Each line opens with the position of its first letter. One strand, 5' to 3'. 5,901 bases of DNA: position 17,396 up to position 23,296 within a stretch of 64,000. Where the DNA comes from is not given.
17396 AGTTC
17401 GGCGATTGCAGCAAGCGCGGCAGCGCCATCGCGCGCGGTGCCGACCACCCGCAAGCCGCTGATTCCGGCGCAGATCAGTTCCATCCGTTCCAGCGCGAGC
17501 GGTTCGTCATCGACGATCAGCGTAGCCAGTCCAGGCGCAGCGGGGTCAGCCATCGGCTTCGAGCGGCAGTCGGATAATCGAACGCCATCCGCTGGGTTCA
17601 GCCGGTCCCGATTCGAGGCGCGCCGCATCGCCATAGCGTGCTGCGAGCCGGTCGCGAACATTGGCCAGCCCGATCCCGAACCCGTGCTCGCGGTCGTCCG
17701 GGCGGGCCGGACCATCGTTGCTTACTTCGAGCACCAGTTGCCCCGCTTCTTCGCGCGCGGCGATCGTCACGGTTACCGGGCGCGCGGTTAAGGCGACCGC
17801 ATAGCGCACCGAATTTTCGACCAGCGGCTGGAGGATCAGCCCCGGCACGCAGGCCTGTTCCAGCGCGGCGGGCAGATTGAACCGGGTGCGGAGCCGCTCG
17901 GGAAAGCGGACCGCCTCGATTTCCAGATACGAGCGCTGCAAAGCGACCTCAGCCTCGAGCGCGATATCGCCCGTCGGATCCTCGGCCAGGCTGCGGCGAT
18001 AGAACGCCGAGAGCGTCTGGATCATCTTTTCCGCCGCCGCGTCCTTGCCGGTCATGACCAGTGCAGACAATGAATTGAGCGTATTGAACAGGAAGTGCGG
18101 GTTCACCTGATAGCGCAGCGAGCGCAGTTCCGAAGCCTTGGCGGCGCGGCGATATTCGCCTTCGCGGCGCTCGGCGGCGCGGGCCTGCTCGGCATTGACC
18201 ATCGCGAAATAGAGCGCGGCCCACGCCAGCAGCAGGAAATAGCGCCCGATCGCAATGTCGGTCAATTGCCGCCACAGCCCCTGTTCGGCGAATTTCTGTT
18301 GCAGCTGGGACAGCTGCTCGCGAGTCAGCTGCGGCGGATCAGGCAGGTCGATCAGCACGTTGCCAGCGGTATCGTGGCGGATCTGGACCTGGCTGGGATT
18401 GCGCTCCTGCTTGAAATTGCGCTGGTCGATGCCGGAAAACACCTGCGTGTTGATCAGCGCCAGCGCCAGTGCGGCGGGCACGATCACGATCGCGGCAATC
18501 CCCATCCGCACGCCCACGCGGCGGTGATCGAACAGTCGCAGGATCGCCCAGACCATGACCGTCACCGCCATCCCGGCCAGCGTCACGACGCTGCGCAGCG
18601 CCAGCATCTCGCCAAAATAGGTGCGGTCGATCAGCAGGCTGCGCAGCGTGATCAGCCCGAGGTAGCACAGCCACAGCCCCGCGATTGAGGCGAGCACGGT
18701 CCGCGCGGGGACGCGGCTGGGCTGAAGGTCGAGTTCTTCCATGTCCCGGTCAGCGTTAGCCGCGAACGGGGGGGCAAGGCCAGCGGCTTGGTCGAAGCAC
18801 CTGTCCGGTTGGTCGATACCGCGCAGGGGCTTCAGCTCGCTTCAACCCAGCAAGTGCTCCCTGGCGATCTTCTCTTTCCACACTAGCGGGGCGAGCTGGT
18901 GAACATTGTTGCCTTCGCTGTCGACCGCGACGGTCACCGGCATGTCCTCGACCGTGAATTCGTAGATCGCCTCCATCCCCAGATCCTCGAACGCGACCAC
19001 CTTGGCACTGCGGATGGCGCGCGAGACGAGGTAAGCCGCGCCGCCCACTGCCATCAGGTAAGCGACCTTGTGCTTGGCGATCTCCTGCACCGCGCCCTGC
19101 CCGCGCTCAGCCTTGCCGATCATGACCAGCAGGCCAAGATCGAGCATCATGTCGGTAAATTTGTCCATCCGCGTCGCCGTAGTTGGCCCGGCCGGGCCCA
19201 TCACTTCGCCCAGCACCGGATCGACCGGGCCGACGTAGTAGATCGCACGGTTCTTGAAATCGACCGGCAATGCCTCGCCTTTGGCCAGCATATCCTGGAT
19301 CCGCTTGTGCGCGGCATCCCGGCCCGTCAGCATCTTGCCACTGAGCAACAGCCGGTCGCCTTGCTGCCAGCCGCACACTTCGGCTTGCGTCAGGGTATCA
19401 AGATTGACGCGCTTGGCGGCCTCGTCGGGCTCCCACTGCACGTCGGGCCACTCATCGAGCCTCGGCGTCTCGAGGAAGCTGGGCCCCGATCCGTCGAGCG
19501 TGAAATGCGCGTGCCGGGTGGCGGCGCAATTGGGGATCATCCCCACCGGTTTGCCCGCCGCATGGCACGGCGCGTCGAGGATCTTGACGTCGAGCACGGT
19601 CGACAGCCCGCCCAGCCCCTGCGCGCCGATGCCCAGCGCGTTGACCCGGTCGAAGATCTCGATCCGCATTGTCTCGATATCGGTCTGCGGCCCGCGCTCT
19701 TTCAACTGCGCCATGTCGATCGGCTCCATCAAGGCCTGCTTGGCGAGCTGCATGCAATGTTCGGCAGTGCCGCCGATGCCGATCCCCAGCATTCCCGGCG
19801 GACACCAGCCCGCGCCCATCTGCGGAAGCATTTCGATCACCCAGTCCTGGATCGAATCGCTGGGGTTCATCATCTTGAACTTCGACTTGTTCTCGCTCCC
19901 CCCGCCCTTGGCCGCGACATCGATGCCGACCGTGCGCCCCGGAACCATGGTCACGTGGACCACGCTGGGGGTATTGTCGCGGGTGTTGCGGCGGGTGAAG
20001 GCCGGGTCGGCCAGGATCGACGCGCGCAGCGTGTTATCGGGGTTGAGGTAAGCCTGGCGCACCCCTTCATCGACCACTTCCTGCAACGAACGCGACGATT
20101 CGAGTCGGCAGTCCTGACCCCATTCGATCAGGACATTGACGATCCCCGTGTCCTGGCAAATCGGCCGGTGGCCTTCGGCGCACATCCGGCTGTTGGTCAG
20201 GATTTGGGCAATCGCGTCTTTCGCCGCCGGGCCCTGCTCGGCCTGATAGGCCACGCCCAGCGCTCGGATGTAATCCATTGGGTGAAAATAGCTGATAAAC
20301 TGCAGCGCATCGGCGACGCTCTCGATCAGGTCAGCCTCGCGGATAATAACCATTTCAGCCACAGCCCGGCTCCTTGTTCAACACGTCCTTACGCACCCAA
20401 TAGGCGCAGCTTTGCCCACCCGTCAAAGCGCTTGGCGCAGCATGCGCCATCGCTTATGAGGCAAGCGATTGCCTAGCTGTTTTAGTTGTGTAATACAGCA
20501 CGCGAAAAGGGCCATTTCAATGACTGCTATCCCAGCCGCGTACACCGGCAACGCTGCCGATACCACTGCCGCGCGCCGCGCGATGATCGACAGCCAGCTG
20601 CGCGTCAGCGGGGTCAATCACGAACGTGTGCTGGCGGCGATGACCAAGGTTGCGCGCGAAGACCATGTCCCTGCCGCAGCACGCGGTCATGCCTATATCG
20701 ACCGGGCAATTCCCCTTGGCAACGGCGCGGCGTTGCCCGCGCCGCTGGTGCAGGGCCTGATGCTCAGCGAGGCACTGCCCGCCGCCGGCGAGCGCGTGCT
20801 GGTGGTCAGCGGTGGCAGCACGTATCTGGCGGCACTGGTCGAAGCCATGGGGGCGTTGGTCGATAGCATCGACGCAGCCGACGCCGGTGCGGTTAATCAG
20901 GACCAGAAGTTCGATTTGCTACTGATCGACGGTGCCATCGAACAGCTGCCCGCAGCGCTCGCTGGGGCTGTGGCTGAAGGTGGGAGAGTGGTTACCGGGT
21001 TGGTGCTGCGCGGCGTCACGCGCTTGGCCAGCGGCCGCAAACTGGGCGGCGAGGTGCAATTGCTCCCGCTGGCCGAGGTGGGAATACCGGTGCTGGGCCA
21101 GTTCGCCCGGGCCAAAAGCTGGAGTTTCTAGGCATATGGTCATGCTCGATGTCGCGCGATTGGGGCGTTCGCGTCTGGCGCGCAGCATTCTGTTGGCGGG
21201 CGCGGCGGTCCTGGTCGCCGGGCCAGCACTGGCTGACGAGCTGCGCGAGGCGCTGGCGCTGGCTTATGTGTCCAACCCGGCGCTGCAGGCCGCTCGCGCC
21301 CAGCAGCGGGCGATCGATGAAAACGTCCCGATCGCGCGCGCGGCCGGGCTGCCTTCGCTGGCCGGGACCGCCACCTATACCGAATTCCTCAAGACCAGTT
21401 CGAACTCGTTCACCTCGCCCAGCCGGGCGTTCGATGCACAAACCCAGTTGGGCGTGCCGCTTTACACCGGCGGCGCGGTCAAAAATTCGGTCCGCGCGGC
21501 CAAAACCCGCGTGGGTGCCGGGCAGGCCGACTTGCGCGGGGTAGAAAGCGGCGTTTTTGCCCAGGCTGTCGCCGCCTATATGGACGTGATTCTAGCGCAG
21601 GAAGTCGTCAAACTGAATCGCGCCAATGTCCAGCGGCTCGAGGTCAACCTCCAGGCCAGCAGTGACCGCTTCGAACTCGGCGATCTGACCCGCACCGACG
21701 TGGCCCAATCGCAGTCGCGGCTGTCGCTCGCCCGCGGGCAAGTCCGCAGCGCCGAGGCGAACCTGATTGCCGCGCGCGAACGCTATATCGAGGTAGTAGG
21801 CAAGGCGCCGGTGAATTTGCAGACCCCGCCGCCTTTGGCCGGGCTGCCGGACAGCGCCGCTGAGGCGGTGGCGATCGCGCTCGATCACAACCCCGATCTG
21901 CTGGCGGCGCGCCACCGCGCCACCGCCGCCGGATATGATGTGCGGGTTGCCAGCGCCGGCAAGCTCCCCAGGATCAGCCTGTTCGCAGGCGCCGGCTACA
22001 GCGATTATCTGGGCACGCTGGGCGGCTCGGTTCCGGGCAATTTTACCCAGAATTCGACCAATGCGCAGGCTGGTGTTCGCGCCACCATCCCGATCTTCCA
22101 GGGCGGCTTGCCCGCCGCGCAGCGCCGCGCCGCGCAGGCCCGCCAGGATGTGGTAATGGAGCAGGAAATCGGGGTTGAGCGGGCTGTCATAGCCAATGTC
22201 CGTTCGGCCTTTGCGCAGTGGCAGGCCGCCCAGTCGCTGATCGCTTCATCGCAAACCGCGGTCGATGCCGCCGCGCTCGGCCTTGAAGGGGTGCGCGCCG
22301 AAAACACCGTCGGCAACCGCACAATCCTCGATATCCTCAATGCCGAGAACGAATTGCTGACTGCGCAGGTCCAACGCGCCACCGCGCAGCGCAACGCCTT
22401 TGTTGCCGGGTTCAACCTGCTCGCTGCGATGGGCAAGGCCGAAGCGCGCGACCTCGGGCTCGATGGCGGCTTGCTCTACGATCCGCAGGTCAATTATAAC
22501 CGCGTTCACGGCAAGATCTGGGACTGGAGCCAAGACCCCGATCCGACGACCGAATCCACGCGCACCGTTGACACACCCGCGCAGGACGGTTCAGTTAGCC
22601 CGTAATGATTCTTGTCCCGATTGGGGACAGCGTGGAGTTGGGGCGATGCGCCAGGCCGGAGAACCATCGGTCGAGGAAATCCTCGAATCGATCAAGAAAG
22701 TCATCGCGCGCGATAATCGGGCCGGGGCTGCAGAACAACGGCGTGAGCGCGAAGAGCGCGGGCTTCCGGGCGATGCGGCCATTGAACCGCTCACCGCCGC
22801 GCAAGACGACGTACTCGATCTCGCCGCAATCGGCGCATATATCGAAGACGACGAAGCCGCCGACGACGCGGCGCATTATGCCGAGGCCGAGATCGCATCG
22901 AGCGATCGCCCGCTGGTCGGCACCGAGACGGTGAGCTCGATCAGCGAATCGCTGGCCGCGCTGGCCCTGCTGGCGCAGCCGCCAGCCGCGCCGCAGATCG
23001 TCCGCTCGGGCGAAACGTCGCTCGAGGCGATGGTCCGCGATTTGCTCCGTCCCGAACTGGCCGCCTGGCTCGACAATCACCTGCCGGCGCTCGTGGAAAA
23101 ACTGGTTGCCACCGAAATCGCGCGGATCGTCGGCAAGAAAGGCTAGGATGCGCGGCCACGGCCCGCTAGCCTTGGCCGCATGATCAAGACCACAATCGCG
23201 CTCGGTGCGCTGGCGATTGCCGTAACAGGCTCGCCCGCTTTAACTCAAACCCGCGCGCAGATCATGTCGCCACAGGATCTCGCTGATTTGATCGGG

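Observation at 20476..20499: Same palindromic operator precedes pcm-tolC and, 35 kb away, the head-GIN lipoprotein gene: a hidden envelope regulon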

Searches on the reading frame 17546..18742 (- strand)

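Call 11: search_protein_families(library=pfam, proteins=[window:17546-18742:-])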
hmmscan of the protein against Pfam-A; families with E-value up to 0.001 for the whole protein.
window:17546-18742:- (398 aa): 2 families
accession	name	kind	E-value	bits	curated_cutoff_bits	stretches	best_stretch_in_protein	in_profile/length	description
PF06580.19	His_kinase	-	7.6e-24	84.2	25.2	1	205-284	2-81/81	Histidine kinase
PF02518.31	HATPase_c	-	9.2e-09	36.2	26.4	1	303-395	9-110/111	Histidine kinase-, DNA gyrase B-, and HSP90-like ATPase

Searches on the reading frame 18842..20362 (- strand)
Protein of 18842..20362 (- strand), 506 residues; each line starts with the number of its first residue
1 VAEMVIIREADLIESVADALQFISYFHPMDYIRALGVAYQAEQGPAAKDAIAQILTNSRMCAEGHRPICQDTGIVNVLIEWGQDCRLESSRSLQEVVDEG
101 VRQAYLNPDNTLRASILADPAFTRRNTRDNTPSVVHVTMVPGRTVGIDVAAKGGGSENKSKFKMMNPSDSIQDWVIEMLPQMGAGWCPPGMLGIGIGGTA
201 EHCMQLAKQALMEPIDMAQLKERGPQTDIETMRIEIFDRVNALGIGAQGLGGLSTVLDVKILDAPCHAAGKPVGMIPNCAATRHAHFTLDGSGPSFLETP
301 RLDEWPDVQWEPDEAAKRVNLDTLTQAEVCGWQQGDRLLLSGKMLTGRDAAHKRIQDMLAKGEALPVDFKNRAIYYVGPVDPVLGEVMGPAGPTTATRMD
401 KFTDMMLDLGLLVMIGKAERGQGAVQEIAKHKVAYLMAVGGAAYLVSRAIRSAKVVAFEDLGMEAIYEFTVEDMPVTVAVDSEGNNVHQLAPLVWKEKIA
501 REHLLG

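Call 11: search_protein_families(library=pfam, proteins=[window:18842-20362:-])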
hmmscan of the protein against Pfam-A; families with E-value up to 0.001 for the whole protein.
window:18842-20362:- (506 aa): 2 families
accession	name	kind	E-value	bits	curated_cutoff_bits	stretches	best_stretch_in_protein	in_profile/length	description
PF05681.19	Fumerase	-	1.2e-91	307.2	25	1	14-287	2-269/270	Fumarate hydratase (Fumerase)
PF05683.17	Fumerase_C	-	3.4e-82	275.2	22.2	1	291-489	1-203/205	Fumarase C-terminus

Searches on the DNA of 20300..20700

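Call 19: search_rna_families(source=window, start=20300, end=20700, threshold=evalue, max_evalue=10)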
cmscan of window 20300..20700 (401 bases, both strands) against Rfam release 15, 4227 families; matches with E-value up to 10: 5.
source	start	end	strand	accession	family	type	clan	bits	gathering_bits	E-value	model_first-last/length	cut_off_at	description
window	20514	20626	-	RF02201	TTC28-AS1_4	Gene; lncRNA;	-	13.8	45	5.4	1-113/113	no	TTC28 antisense RNA 1 conserved region 4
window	20431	20460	+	RF01841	veev_FSE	Cis-reg; frameshift_element;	-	13.5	55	7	26-55/71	no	venezuelan equine encephalitis virus ribosomal frameshift element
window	20534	20614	+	RF02564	naRNA4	Gene; sRNA;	-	13.3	59.5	7.6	1-77/77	no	Nucleoid-associated noncoding RNA 4 (CssrE)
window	20544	20582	+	RF02044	CDKN2B-AS_2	Gene; lncRNA;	-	11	50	8.8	1-46/46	no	CDKN2B antisense RNA 1 convserved region 2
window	20300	20362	-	RF01134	sR30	Gene; snRNA; snoRNA; CD-box;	-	9.5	38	7.3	1-57/57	no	Small nucleolar RNA sR30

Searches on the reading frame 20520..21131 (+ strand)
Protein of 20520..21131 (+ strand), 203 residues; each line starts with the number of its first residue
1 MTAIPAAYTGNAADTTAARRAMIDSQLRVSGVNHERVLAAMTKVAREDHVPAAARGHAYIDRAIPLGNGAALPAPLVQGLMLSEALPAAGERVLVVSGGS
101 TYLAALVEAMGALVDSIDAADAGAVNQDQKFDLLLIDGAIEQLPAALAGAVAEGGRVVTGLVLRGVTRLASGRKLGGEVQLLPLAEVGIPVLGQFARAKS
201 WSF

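Call 11: search_protein_families(library=pfam, proteins=[window:20520-21131:+])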
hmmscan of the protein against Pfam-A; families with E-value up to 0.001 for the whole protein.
window:20520-21131:+ (203 aa): 1 family
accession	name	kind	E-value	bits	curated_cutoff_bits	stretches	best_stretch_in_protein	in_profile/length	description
PF01135.25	PCMT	-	5.7e-13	49.6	20.3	1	21-110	5-94/210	Protein-L-isoaspartate(D-aspartate) O-methyltransferase (PCMT)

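Call 12: find_encoding_contigs(protein=window:20520-21131:+, flank=10000, max_places=10)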
Protein window:20520-21131:+ (203 aa): 17 contigs read that carry it; 10 places shown.
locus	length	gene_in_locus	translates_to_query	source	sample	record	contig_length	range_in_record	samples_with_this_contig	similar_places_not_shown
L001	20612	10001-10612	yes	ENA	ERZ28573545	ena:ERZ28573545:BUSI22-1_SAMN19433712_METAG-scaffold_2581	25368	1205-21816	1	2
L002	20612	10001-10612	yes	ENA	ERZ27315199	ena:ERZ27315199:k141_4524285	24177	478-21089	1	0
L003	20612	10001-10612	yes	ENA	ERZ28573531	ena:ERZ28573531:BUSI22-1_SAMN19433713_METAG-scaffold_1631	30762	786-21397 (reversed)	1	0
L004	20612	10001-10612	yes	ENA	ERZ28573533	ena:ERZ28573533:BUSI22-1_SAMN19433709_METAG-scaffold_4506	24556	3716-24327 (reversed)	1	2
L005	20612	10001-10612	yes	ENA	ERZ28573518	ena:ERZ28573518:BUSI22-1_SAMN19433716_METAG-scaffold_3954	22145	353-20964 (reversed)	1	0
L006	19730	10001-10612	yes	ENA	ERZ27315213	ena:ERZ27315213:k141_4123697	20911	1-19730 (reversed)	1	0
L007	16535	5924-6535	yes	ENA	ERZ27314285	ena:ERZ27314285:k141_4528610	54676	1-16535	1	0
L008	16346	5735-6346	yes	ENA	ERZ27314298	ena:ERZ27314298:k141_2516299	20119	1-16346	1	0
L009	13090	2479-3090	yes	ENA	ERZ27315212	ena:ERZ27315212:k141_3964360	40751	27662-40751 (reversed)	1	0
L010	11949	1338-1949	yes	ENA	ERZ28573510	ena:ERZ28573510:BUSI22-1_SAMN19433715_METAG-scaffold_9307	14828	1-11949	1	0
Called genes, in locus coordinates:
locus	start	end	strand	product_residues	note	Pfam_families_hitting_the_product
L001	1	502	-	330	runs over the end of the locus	PF02597:ThiS, PF05690:ThiG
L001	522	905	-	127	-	PF03203:MerC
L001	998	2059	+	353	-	PF02628:COX15-CtaA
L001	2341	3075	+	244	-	-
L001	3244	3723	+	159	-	PF00572:Ribosomal_L13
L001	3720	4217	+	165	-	PF00380:Ribosomal_S9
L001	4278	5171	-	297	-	PF00149:Metallophos, PF12850:Metallophos_2 (weak)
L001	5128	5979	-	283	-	PF00781:DAGK_cat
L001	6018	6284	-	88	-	-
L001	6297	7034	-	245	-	PF00072:Response_reg, PF04397:LytTR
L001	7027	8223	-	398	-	PF06580:His_kinase, PF02518:HATPase_c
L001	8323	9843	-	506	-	PF05681:Fumerase, PF05683:Fumerase_C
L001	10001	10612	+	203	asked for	PF01135:PCMT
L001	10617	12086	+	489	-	PF02321:OEP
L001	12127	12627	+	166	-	PF10691:DUF2497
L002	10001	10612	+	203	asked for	PF01135:PCMT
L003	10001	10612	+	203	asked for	PF01135:PCMT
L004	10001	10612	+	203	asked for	PF01135:PCMT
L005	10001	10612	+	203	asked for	PF01135:PCMT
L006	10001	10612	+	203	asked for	PF01135:PCMT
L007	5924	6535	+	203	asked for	PF01135:PCMT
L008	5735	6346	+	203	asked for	PF01135:PCMT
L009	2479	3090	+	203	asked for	PF01135:PCMT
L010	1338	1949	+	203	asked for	PF01135:PCMT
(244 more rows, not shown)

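Call 16: find_related_loci(query=window:20520-21131:+, collection=genome_contigs, flank=6000)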
Query window:20520-21131:+ (203 aa) in genome_contigs; peptide patterns used: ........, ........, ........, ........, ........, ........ (x = any residue, [..] = any of these).
388 stretches matched a pattern; 61 encode a relative of the query (tblastn E <= 1e-3); 61 distinct loci.
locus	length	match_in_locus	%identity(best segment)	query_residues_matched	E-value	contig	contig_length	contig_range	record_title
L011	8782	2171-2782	83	1-203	2e-101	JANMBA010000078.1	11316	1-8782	MAG: Novosphingobium sp. isolate OTE_1_metabat_425 OTE_1_k141_4105074, whole genome shotgun sequence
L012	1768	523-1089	87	16-203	5e-107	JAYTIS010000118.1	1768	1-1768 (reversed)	MAG: Novosphingobium sp. isolate GFS_2794 GFS_2794_117, whole genome shotgun sequence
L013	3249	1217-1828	85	1-203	6e-98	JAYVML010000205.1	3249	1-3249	MAG: Novosphingobium sp. isolate GL61_DN_concoct_17 GL61_DN_concoct_17_204, whole genome shotgun sequence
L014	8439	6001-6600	78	1-203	5e-96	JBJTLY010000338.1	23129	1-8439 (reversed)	MAG: Novosphingobium sp. isolate samp_4454_semibin_249 samp_4454_2245472, whole genome shotgun sequence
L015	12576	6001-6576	81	13-203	6e-93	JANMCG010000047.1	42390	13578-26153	MAG: Novosphingobium sp. isolate OTE_1_metabat_181 OTE_1_k141_1684504, whole genome shotgun sequence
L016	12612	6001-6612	77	1-203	3e-91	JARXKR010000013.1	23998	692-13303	MAG: Pseudomonadota bacterium isolate bin12 NODE_594_length_23998_cov_20.234891, whole genome shotgun sequence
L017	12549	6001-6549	77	22-203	3e-84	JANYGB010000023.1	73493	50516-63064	MAG: Sphingomonadaceae bacterium isolate 340R_metabinner_18 340R_k141_551344, whole genome shotgun sequence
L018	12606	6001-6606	67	1-203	1e-77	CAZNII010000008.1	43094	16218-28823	MAG TPA_asm: uncultured Novosphingobium sp. isolate SRP342105_co3_388 genome assembly, contig: NODE_544_length_43094_cov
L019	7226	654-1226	67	13-203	6e-75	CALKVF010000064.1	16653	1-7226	MAG TPA_asm: uncultured Novosphingobium sp. isolate SRR6231220_bin.19_CONCOCT_v1.1_MAG genome assembly, contig: ERZ65027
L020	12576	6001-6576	67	12-203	1e-74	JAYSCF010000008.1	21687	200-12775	MAG: Novosphingobium sp. isolate ZZ2_ZZA245_bin.14 NODE_2005_length_21687_cov_6.142104, whole genome shotgun sequence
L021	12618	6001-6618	62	1-203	8e-74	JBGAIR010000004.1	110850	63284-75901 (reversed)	MAG: Novosphingobium sp. isolate MAG_MBR_H125.47 MBRH125-47_opera_contig_899, whole genome shotgun sequence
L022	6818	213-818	63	1-203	4e-73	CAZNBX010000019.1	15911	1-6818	MAG TPA_asm: uncultured Novosphingobium sp. isolate SRP278252_co2_759 genome assembly, contig: NODE_7630_length_15911_co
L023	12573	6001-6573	70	14-203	1e-72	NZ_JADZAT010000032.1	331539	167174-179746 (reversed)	MAG: Novosphingobium sp. isolate SJ636 c_000001896693, whole genome shotgun sequence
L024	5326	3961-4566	62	1-203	2e-72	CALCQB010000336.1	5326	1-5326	MAG TPA_asm: uncultured Novosphingobium sp. isolate SRR6231202_bin.43_CONCOCT_v1.1_MAG genome assembly, contig: ERZ65026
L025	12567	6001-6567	66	14-203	2e-70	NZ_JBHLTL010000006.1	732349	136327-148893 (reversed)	Novosphingobium aquiterrae strain NCAIM B.02537 soapdenovo_K_105_6, whole genome shotgun sequence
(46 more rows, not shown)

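Call 73: search_protein_families(library=ncbifam, max_evalue=0.001, proteins=[window:20520-21131:+])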
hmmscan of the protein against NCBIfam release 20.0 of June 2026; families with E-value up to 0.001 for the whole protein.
window:20520-21131:+ (203 aa): 4 families
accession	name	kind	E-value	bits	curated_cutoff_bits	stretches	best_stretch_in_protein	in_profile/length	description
NF001453.0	PRK00312.1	equivalog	6.9e-18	65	188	1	18-118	9-109/217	protein-L-isoaspartate(D-aspartate) O-methyltransferase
TIGR00080.1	pimt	equivalog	6.5e-14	52.3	159.05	1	19-110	7-98/216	protein-L-isoaspartate O-methyltransferase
NF010549.0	PRK13942.1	equivalog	1.7e-13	50.5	282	1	17-108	5-96/215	protein-L-isoaspartate O-methyltransferase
TIGR04364.1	methyltran_FxLD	equivalog_domain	1.3e-09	37.6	320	2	17-112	3-108/394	methyltransferase, FxLD system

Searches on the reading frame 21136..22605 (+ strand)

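Call 11: search_protein_families(library=pfam, proteins=[window:21136-22605:+])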
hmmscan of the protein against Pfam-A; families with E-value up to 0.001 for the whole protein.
window:21136-22605:+ (489 aa): 1 family
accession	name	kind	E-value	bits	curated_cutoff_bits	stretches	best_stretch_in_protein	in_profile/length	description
PF02321.23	OEP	-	1.9e-62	210.8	22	2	242-433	2-187/187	Outer membrane efflux protein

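Call 73: search_protein_families(library=ncbifam, max_evalue=0.001, proteins=[window:21136-22605:+])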
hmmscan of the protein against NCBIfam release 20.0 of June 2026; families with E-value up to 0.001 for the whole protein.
window:21136-22605:+ (489 aa): 7 families
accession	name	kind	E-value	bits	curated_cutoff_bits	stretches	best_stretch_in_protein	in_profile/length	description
TIGR01844.1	type_I_sec_TolC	subfamily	1e-83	281.7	225.15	1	34-441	3-406/414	TolC family outer membrane protein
NF007002.0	PRK09465.1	equivalog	5.2e-40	137.3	495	1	19-441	9-432/460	outer membrane channel protein TolC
TIGR01845.1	outer_NodT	subfamily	7.8e-32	110.7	210.05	1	39-433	62-458/460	efflux transporter outer membrane subunit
NF052390.1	efflux_OMP_AbuO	equivalog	1.2e-20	73.6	700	2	145-440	145-438/447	multidrug efflux outer membrane protein AbuO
NF007347.1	PRK09837.1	subfamily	6.3e-09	35.2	598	1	139-433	173-456/461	Cu(I)/Ag(I) efflux RND transporter outer membrane protein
NF033143.1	efflux_OM_AdeK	equivalog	1.1e-08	34.3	900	1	141-408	169-434/480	multidrug efflux RND transporter AdeIJK outer membrane channel subunit AdeK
NF033142.1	efflux_OM_AdeC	exception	2.8e-06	26.2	975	1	44-411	72-437/465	multidrug efflux RND transporter AdeABC outer membrane channel subunit AdeC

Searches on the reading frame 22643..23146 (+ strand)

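Call 11: search_protein_families(library=pfam, proteins=[window:22643-23146:+])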
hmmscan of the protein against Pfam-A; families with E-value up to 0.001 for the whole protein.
window:22643-23146:+ (167 aa): 1 family
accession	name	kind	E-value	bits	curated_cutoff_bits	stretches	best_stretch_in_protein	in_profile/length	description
PF10691.14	DUF2497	-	3e-22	79.3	27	1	91-163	3-74/75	Protein of unknown function (DUF2497)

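Call 73: search_protein_families(library=ncbifam, max_evalue=0.001, proteins=[window:22643-23146:+])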
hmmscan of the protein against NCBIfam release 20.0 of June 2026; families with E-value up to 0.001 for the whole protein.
window:22643-23146:+ (167 aa): 1 family
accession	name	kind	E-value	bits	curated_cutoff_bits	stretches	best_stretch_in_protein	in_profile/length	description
NF052660.1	PopZ_fam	subfamily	9.2e-28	98.6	125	1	7-163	1-166/167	PopZ family protein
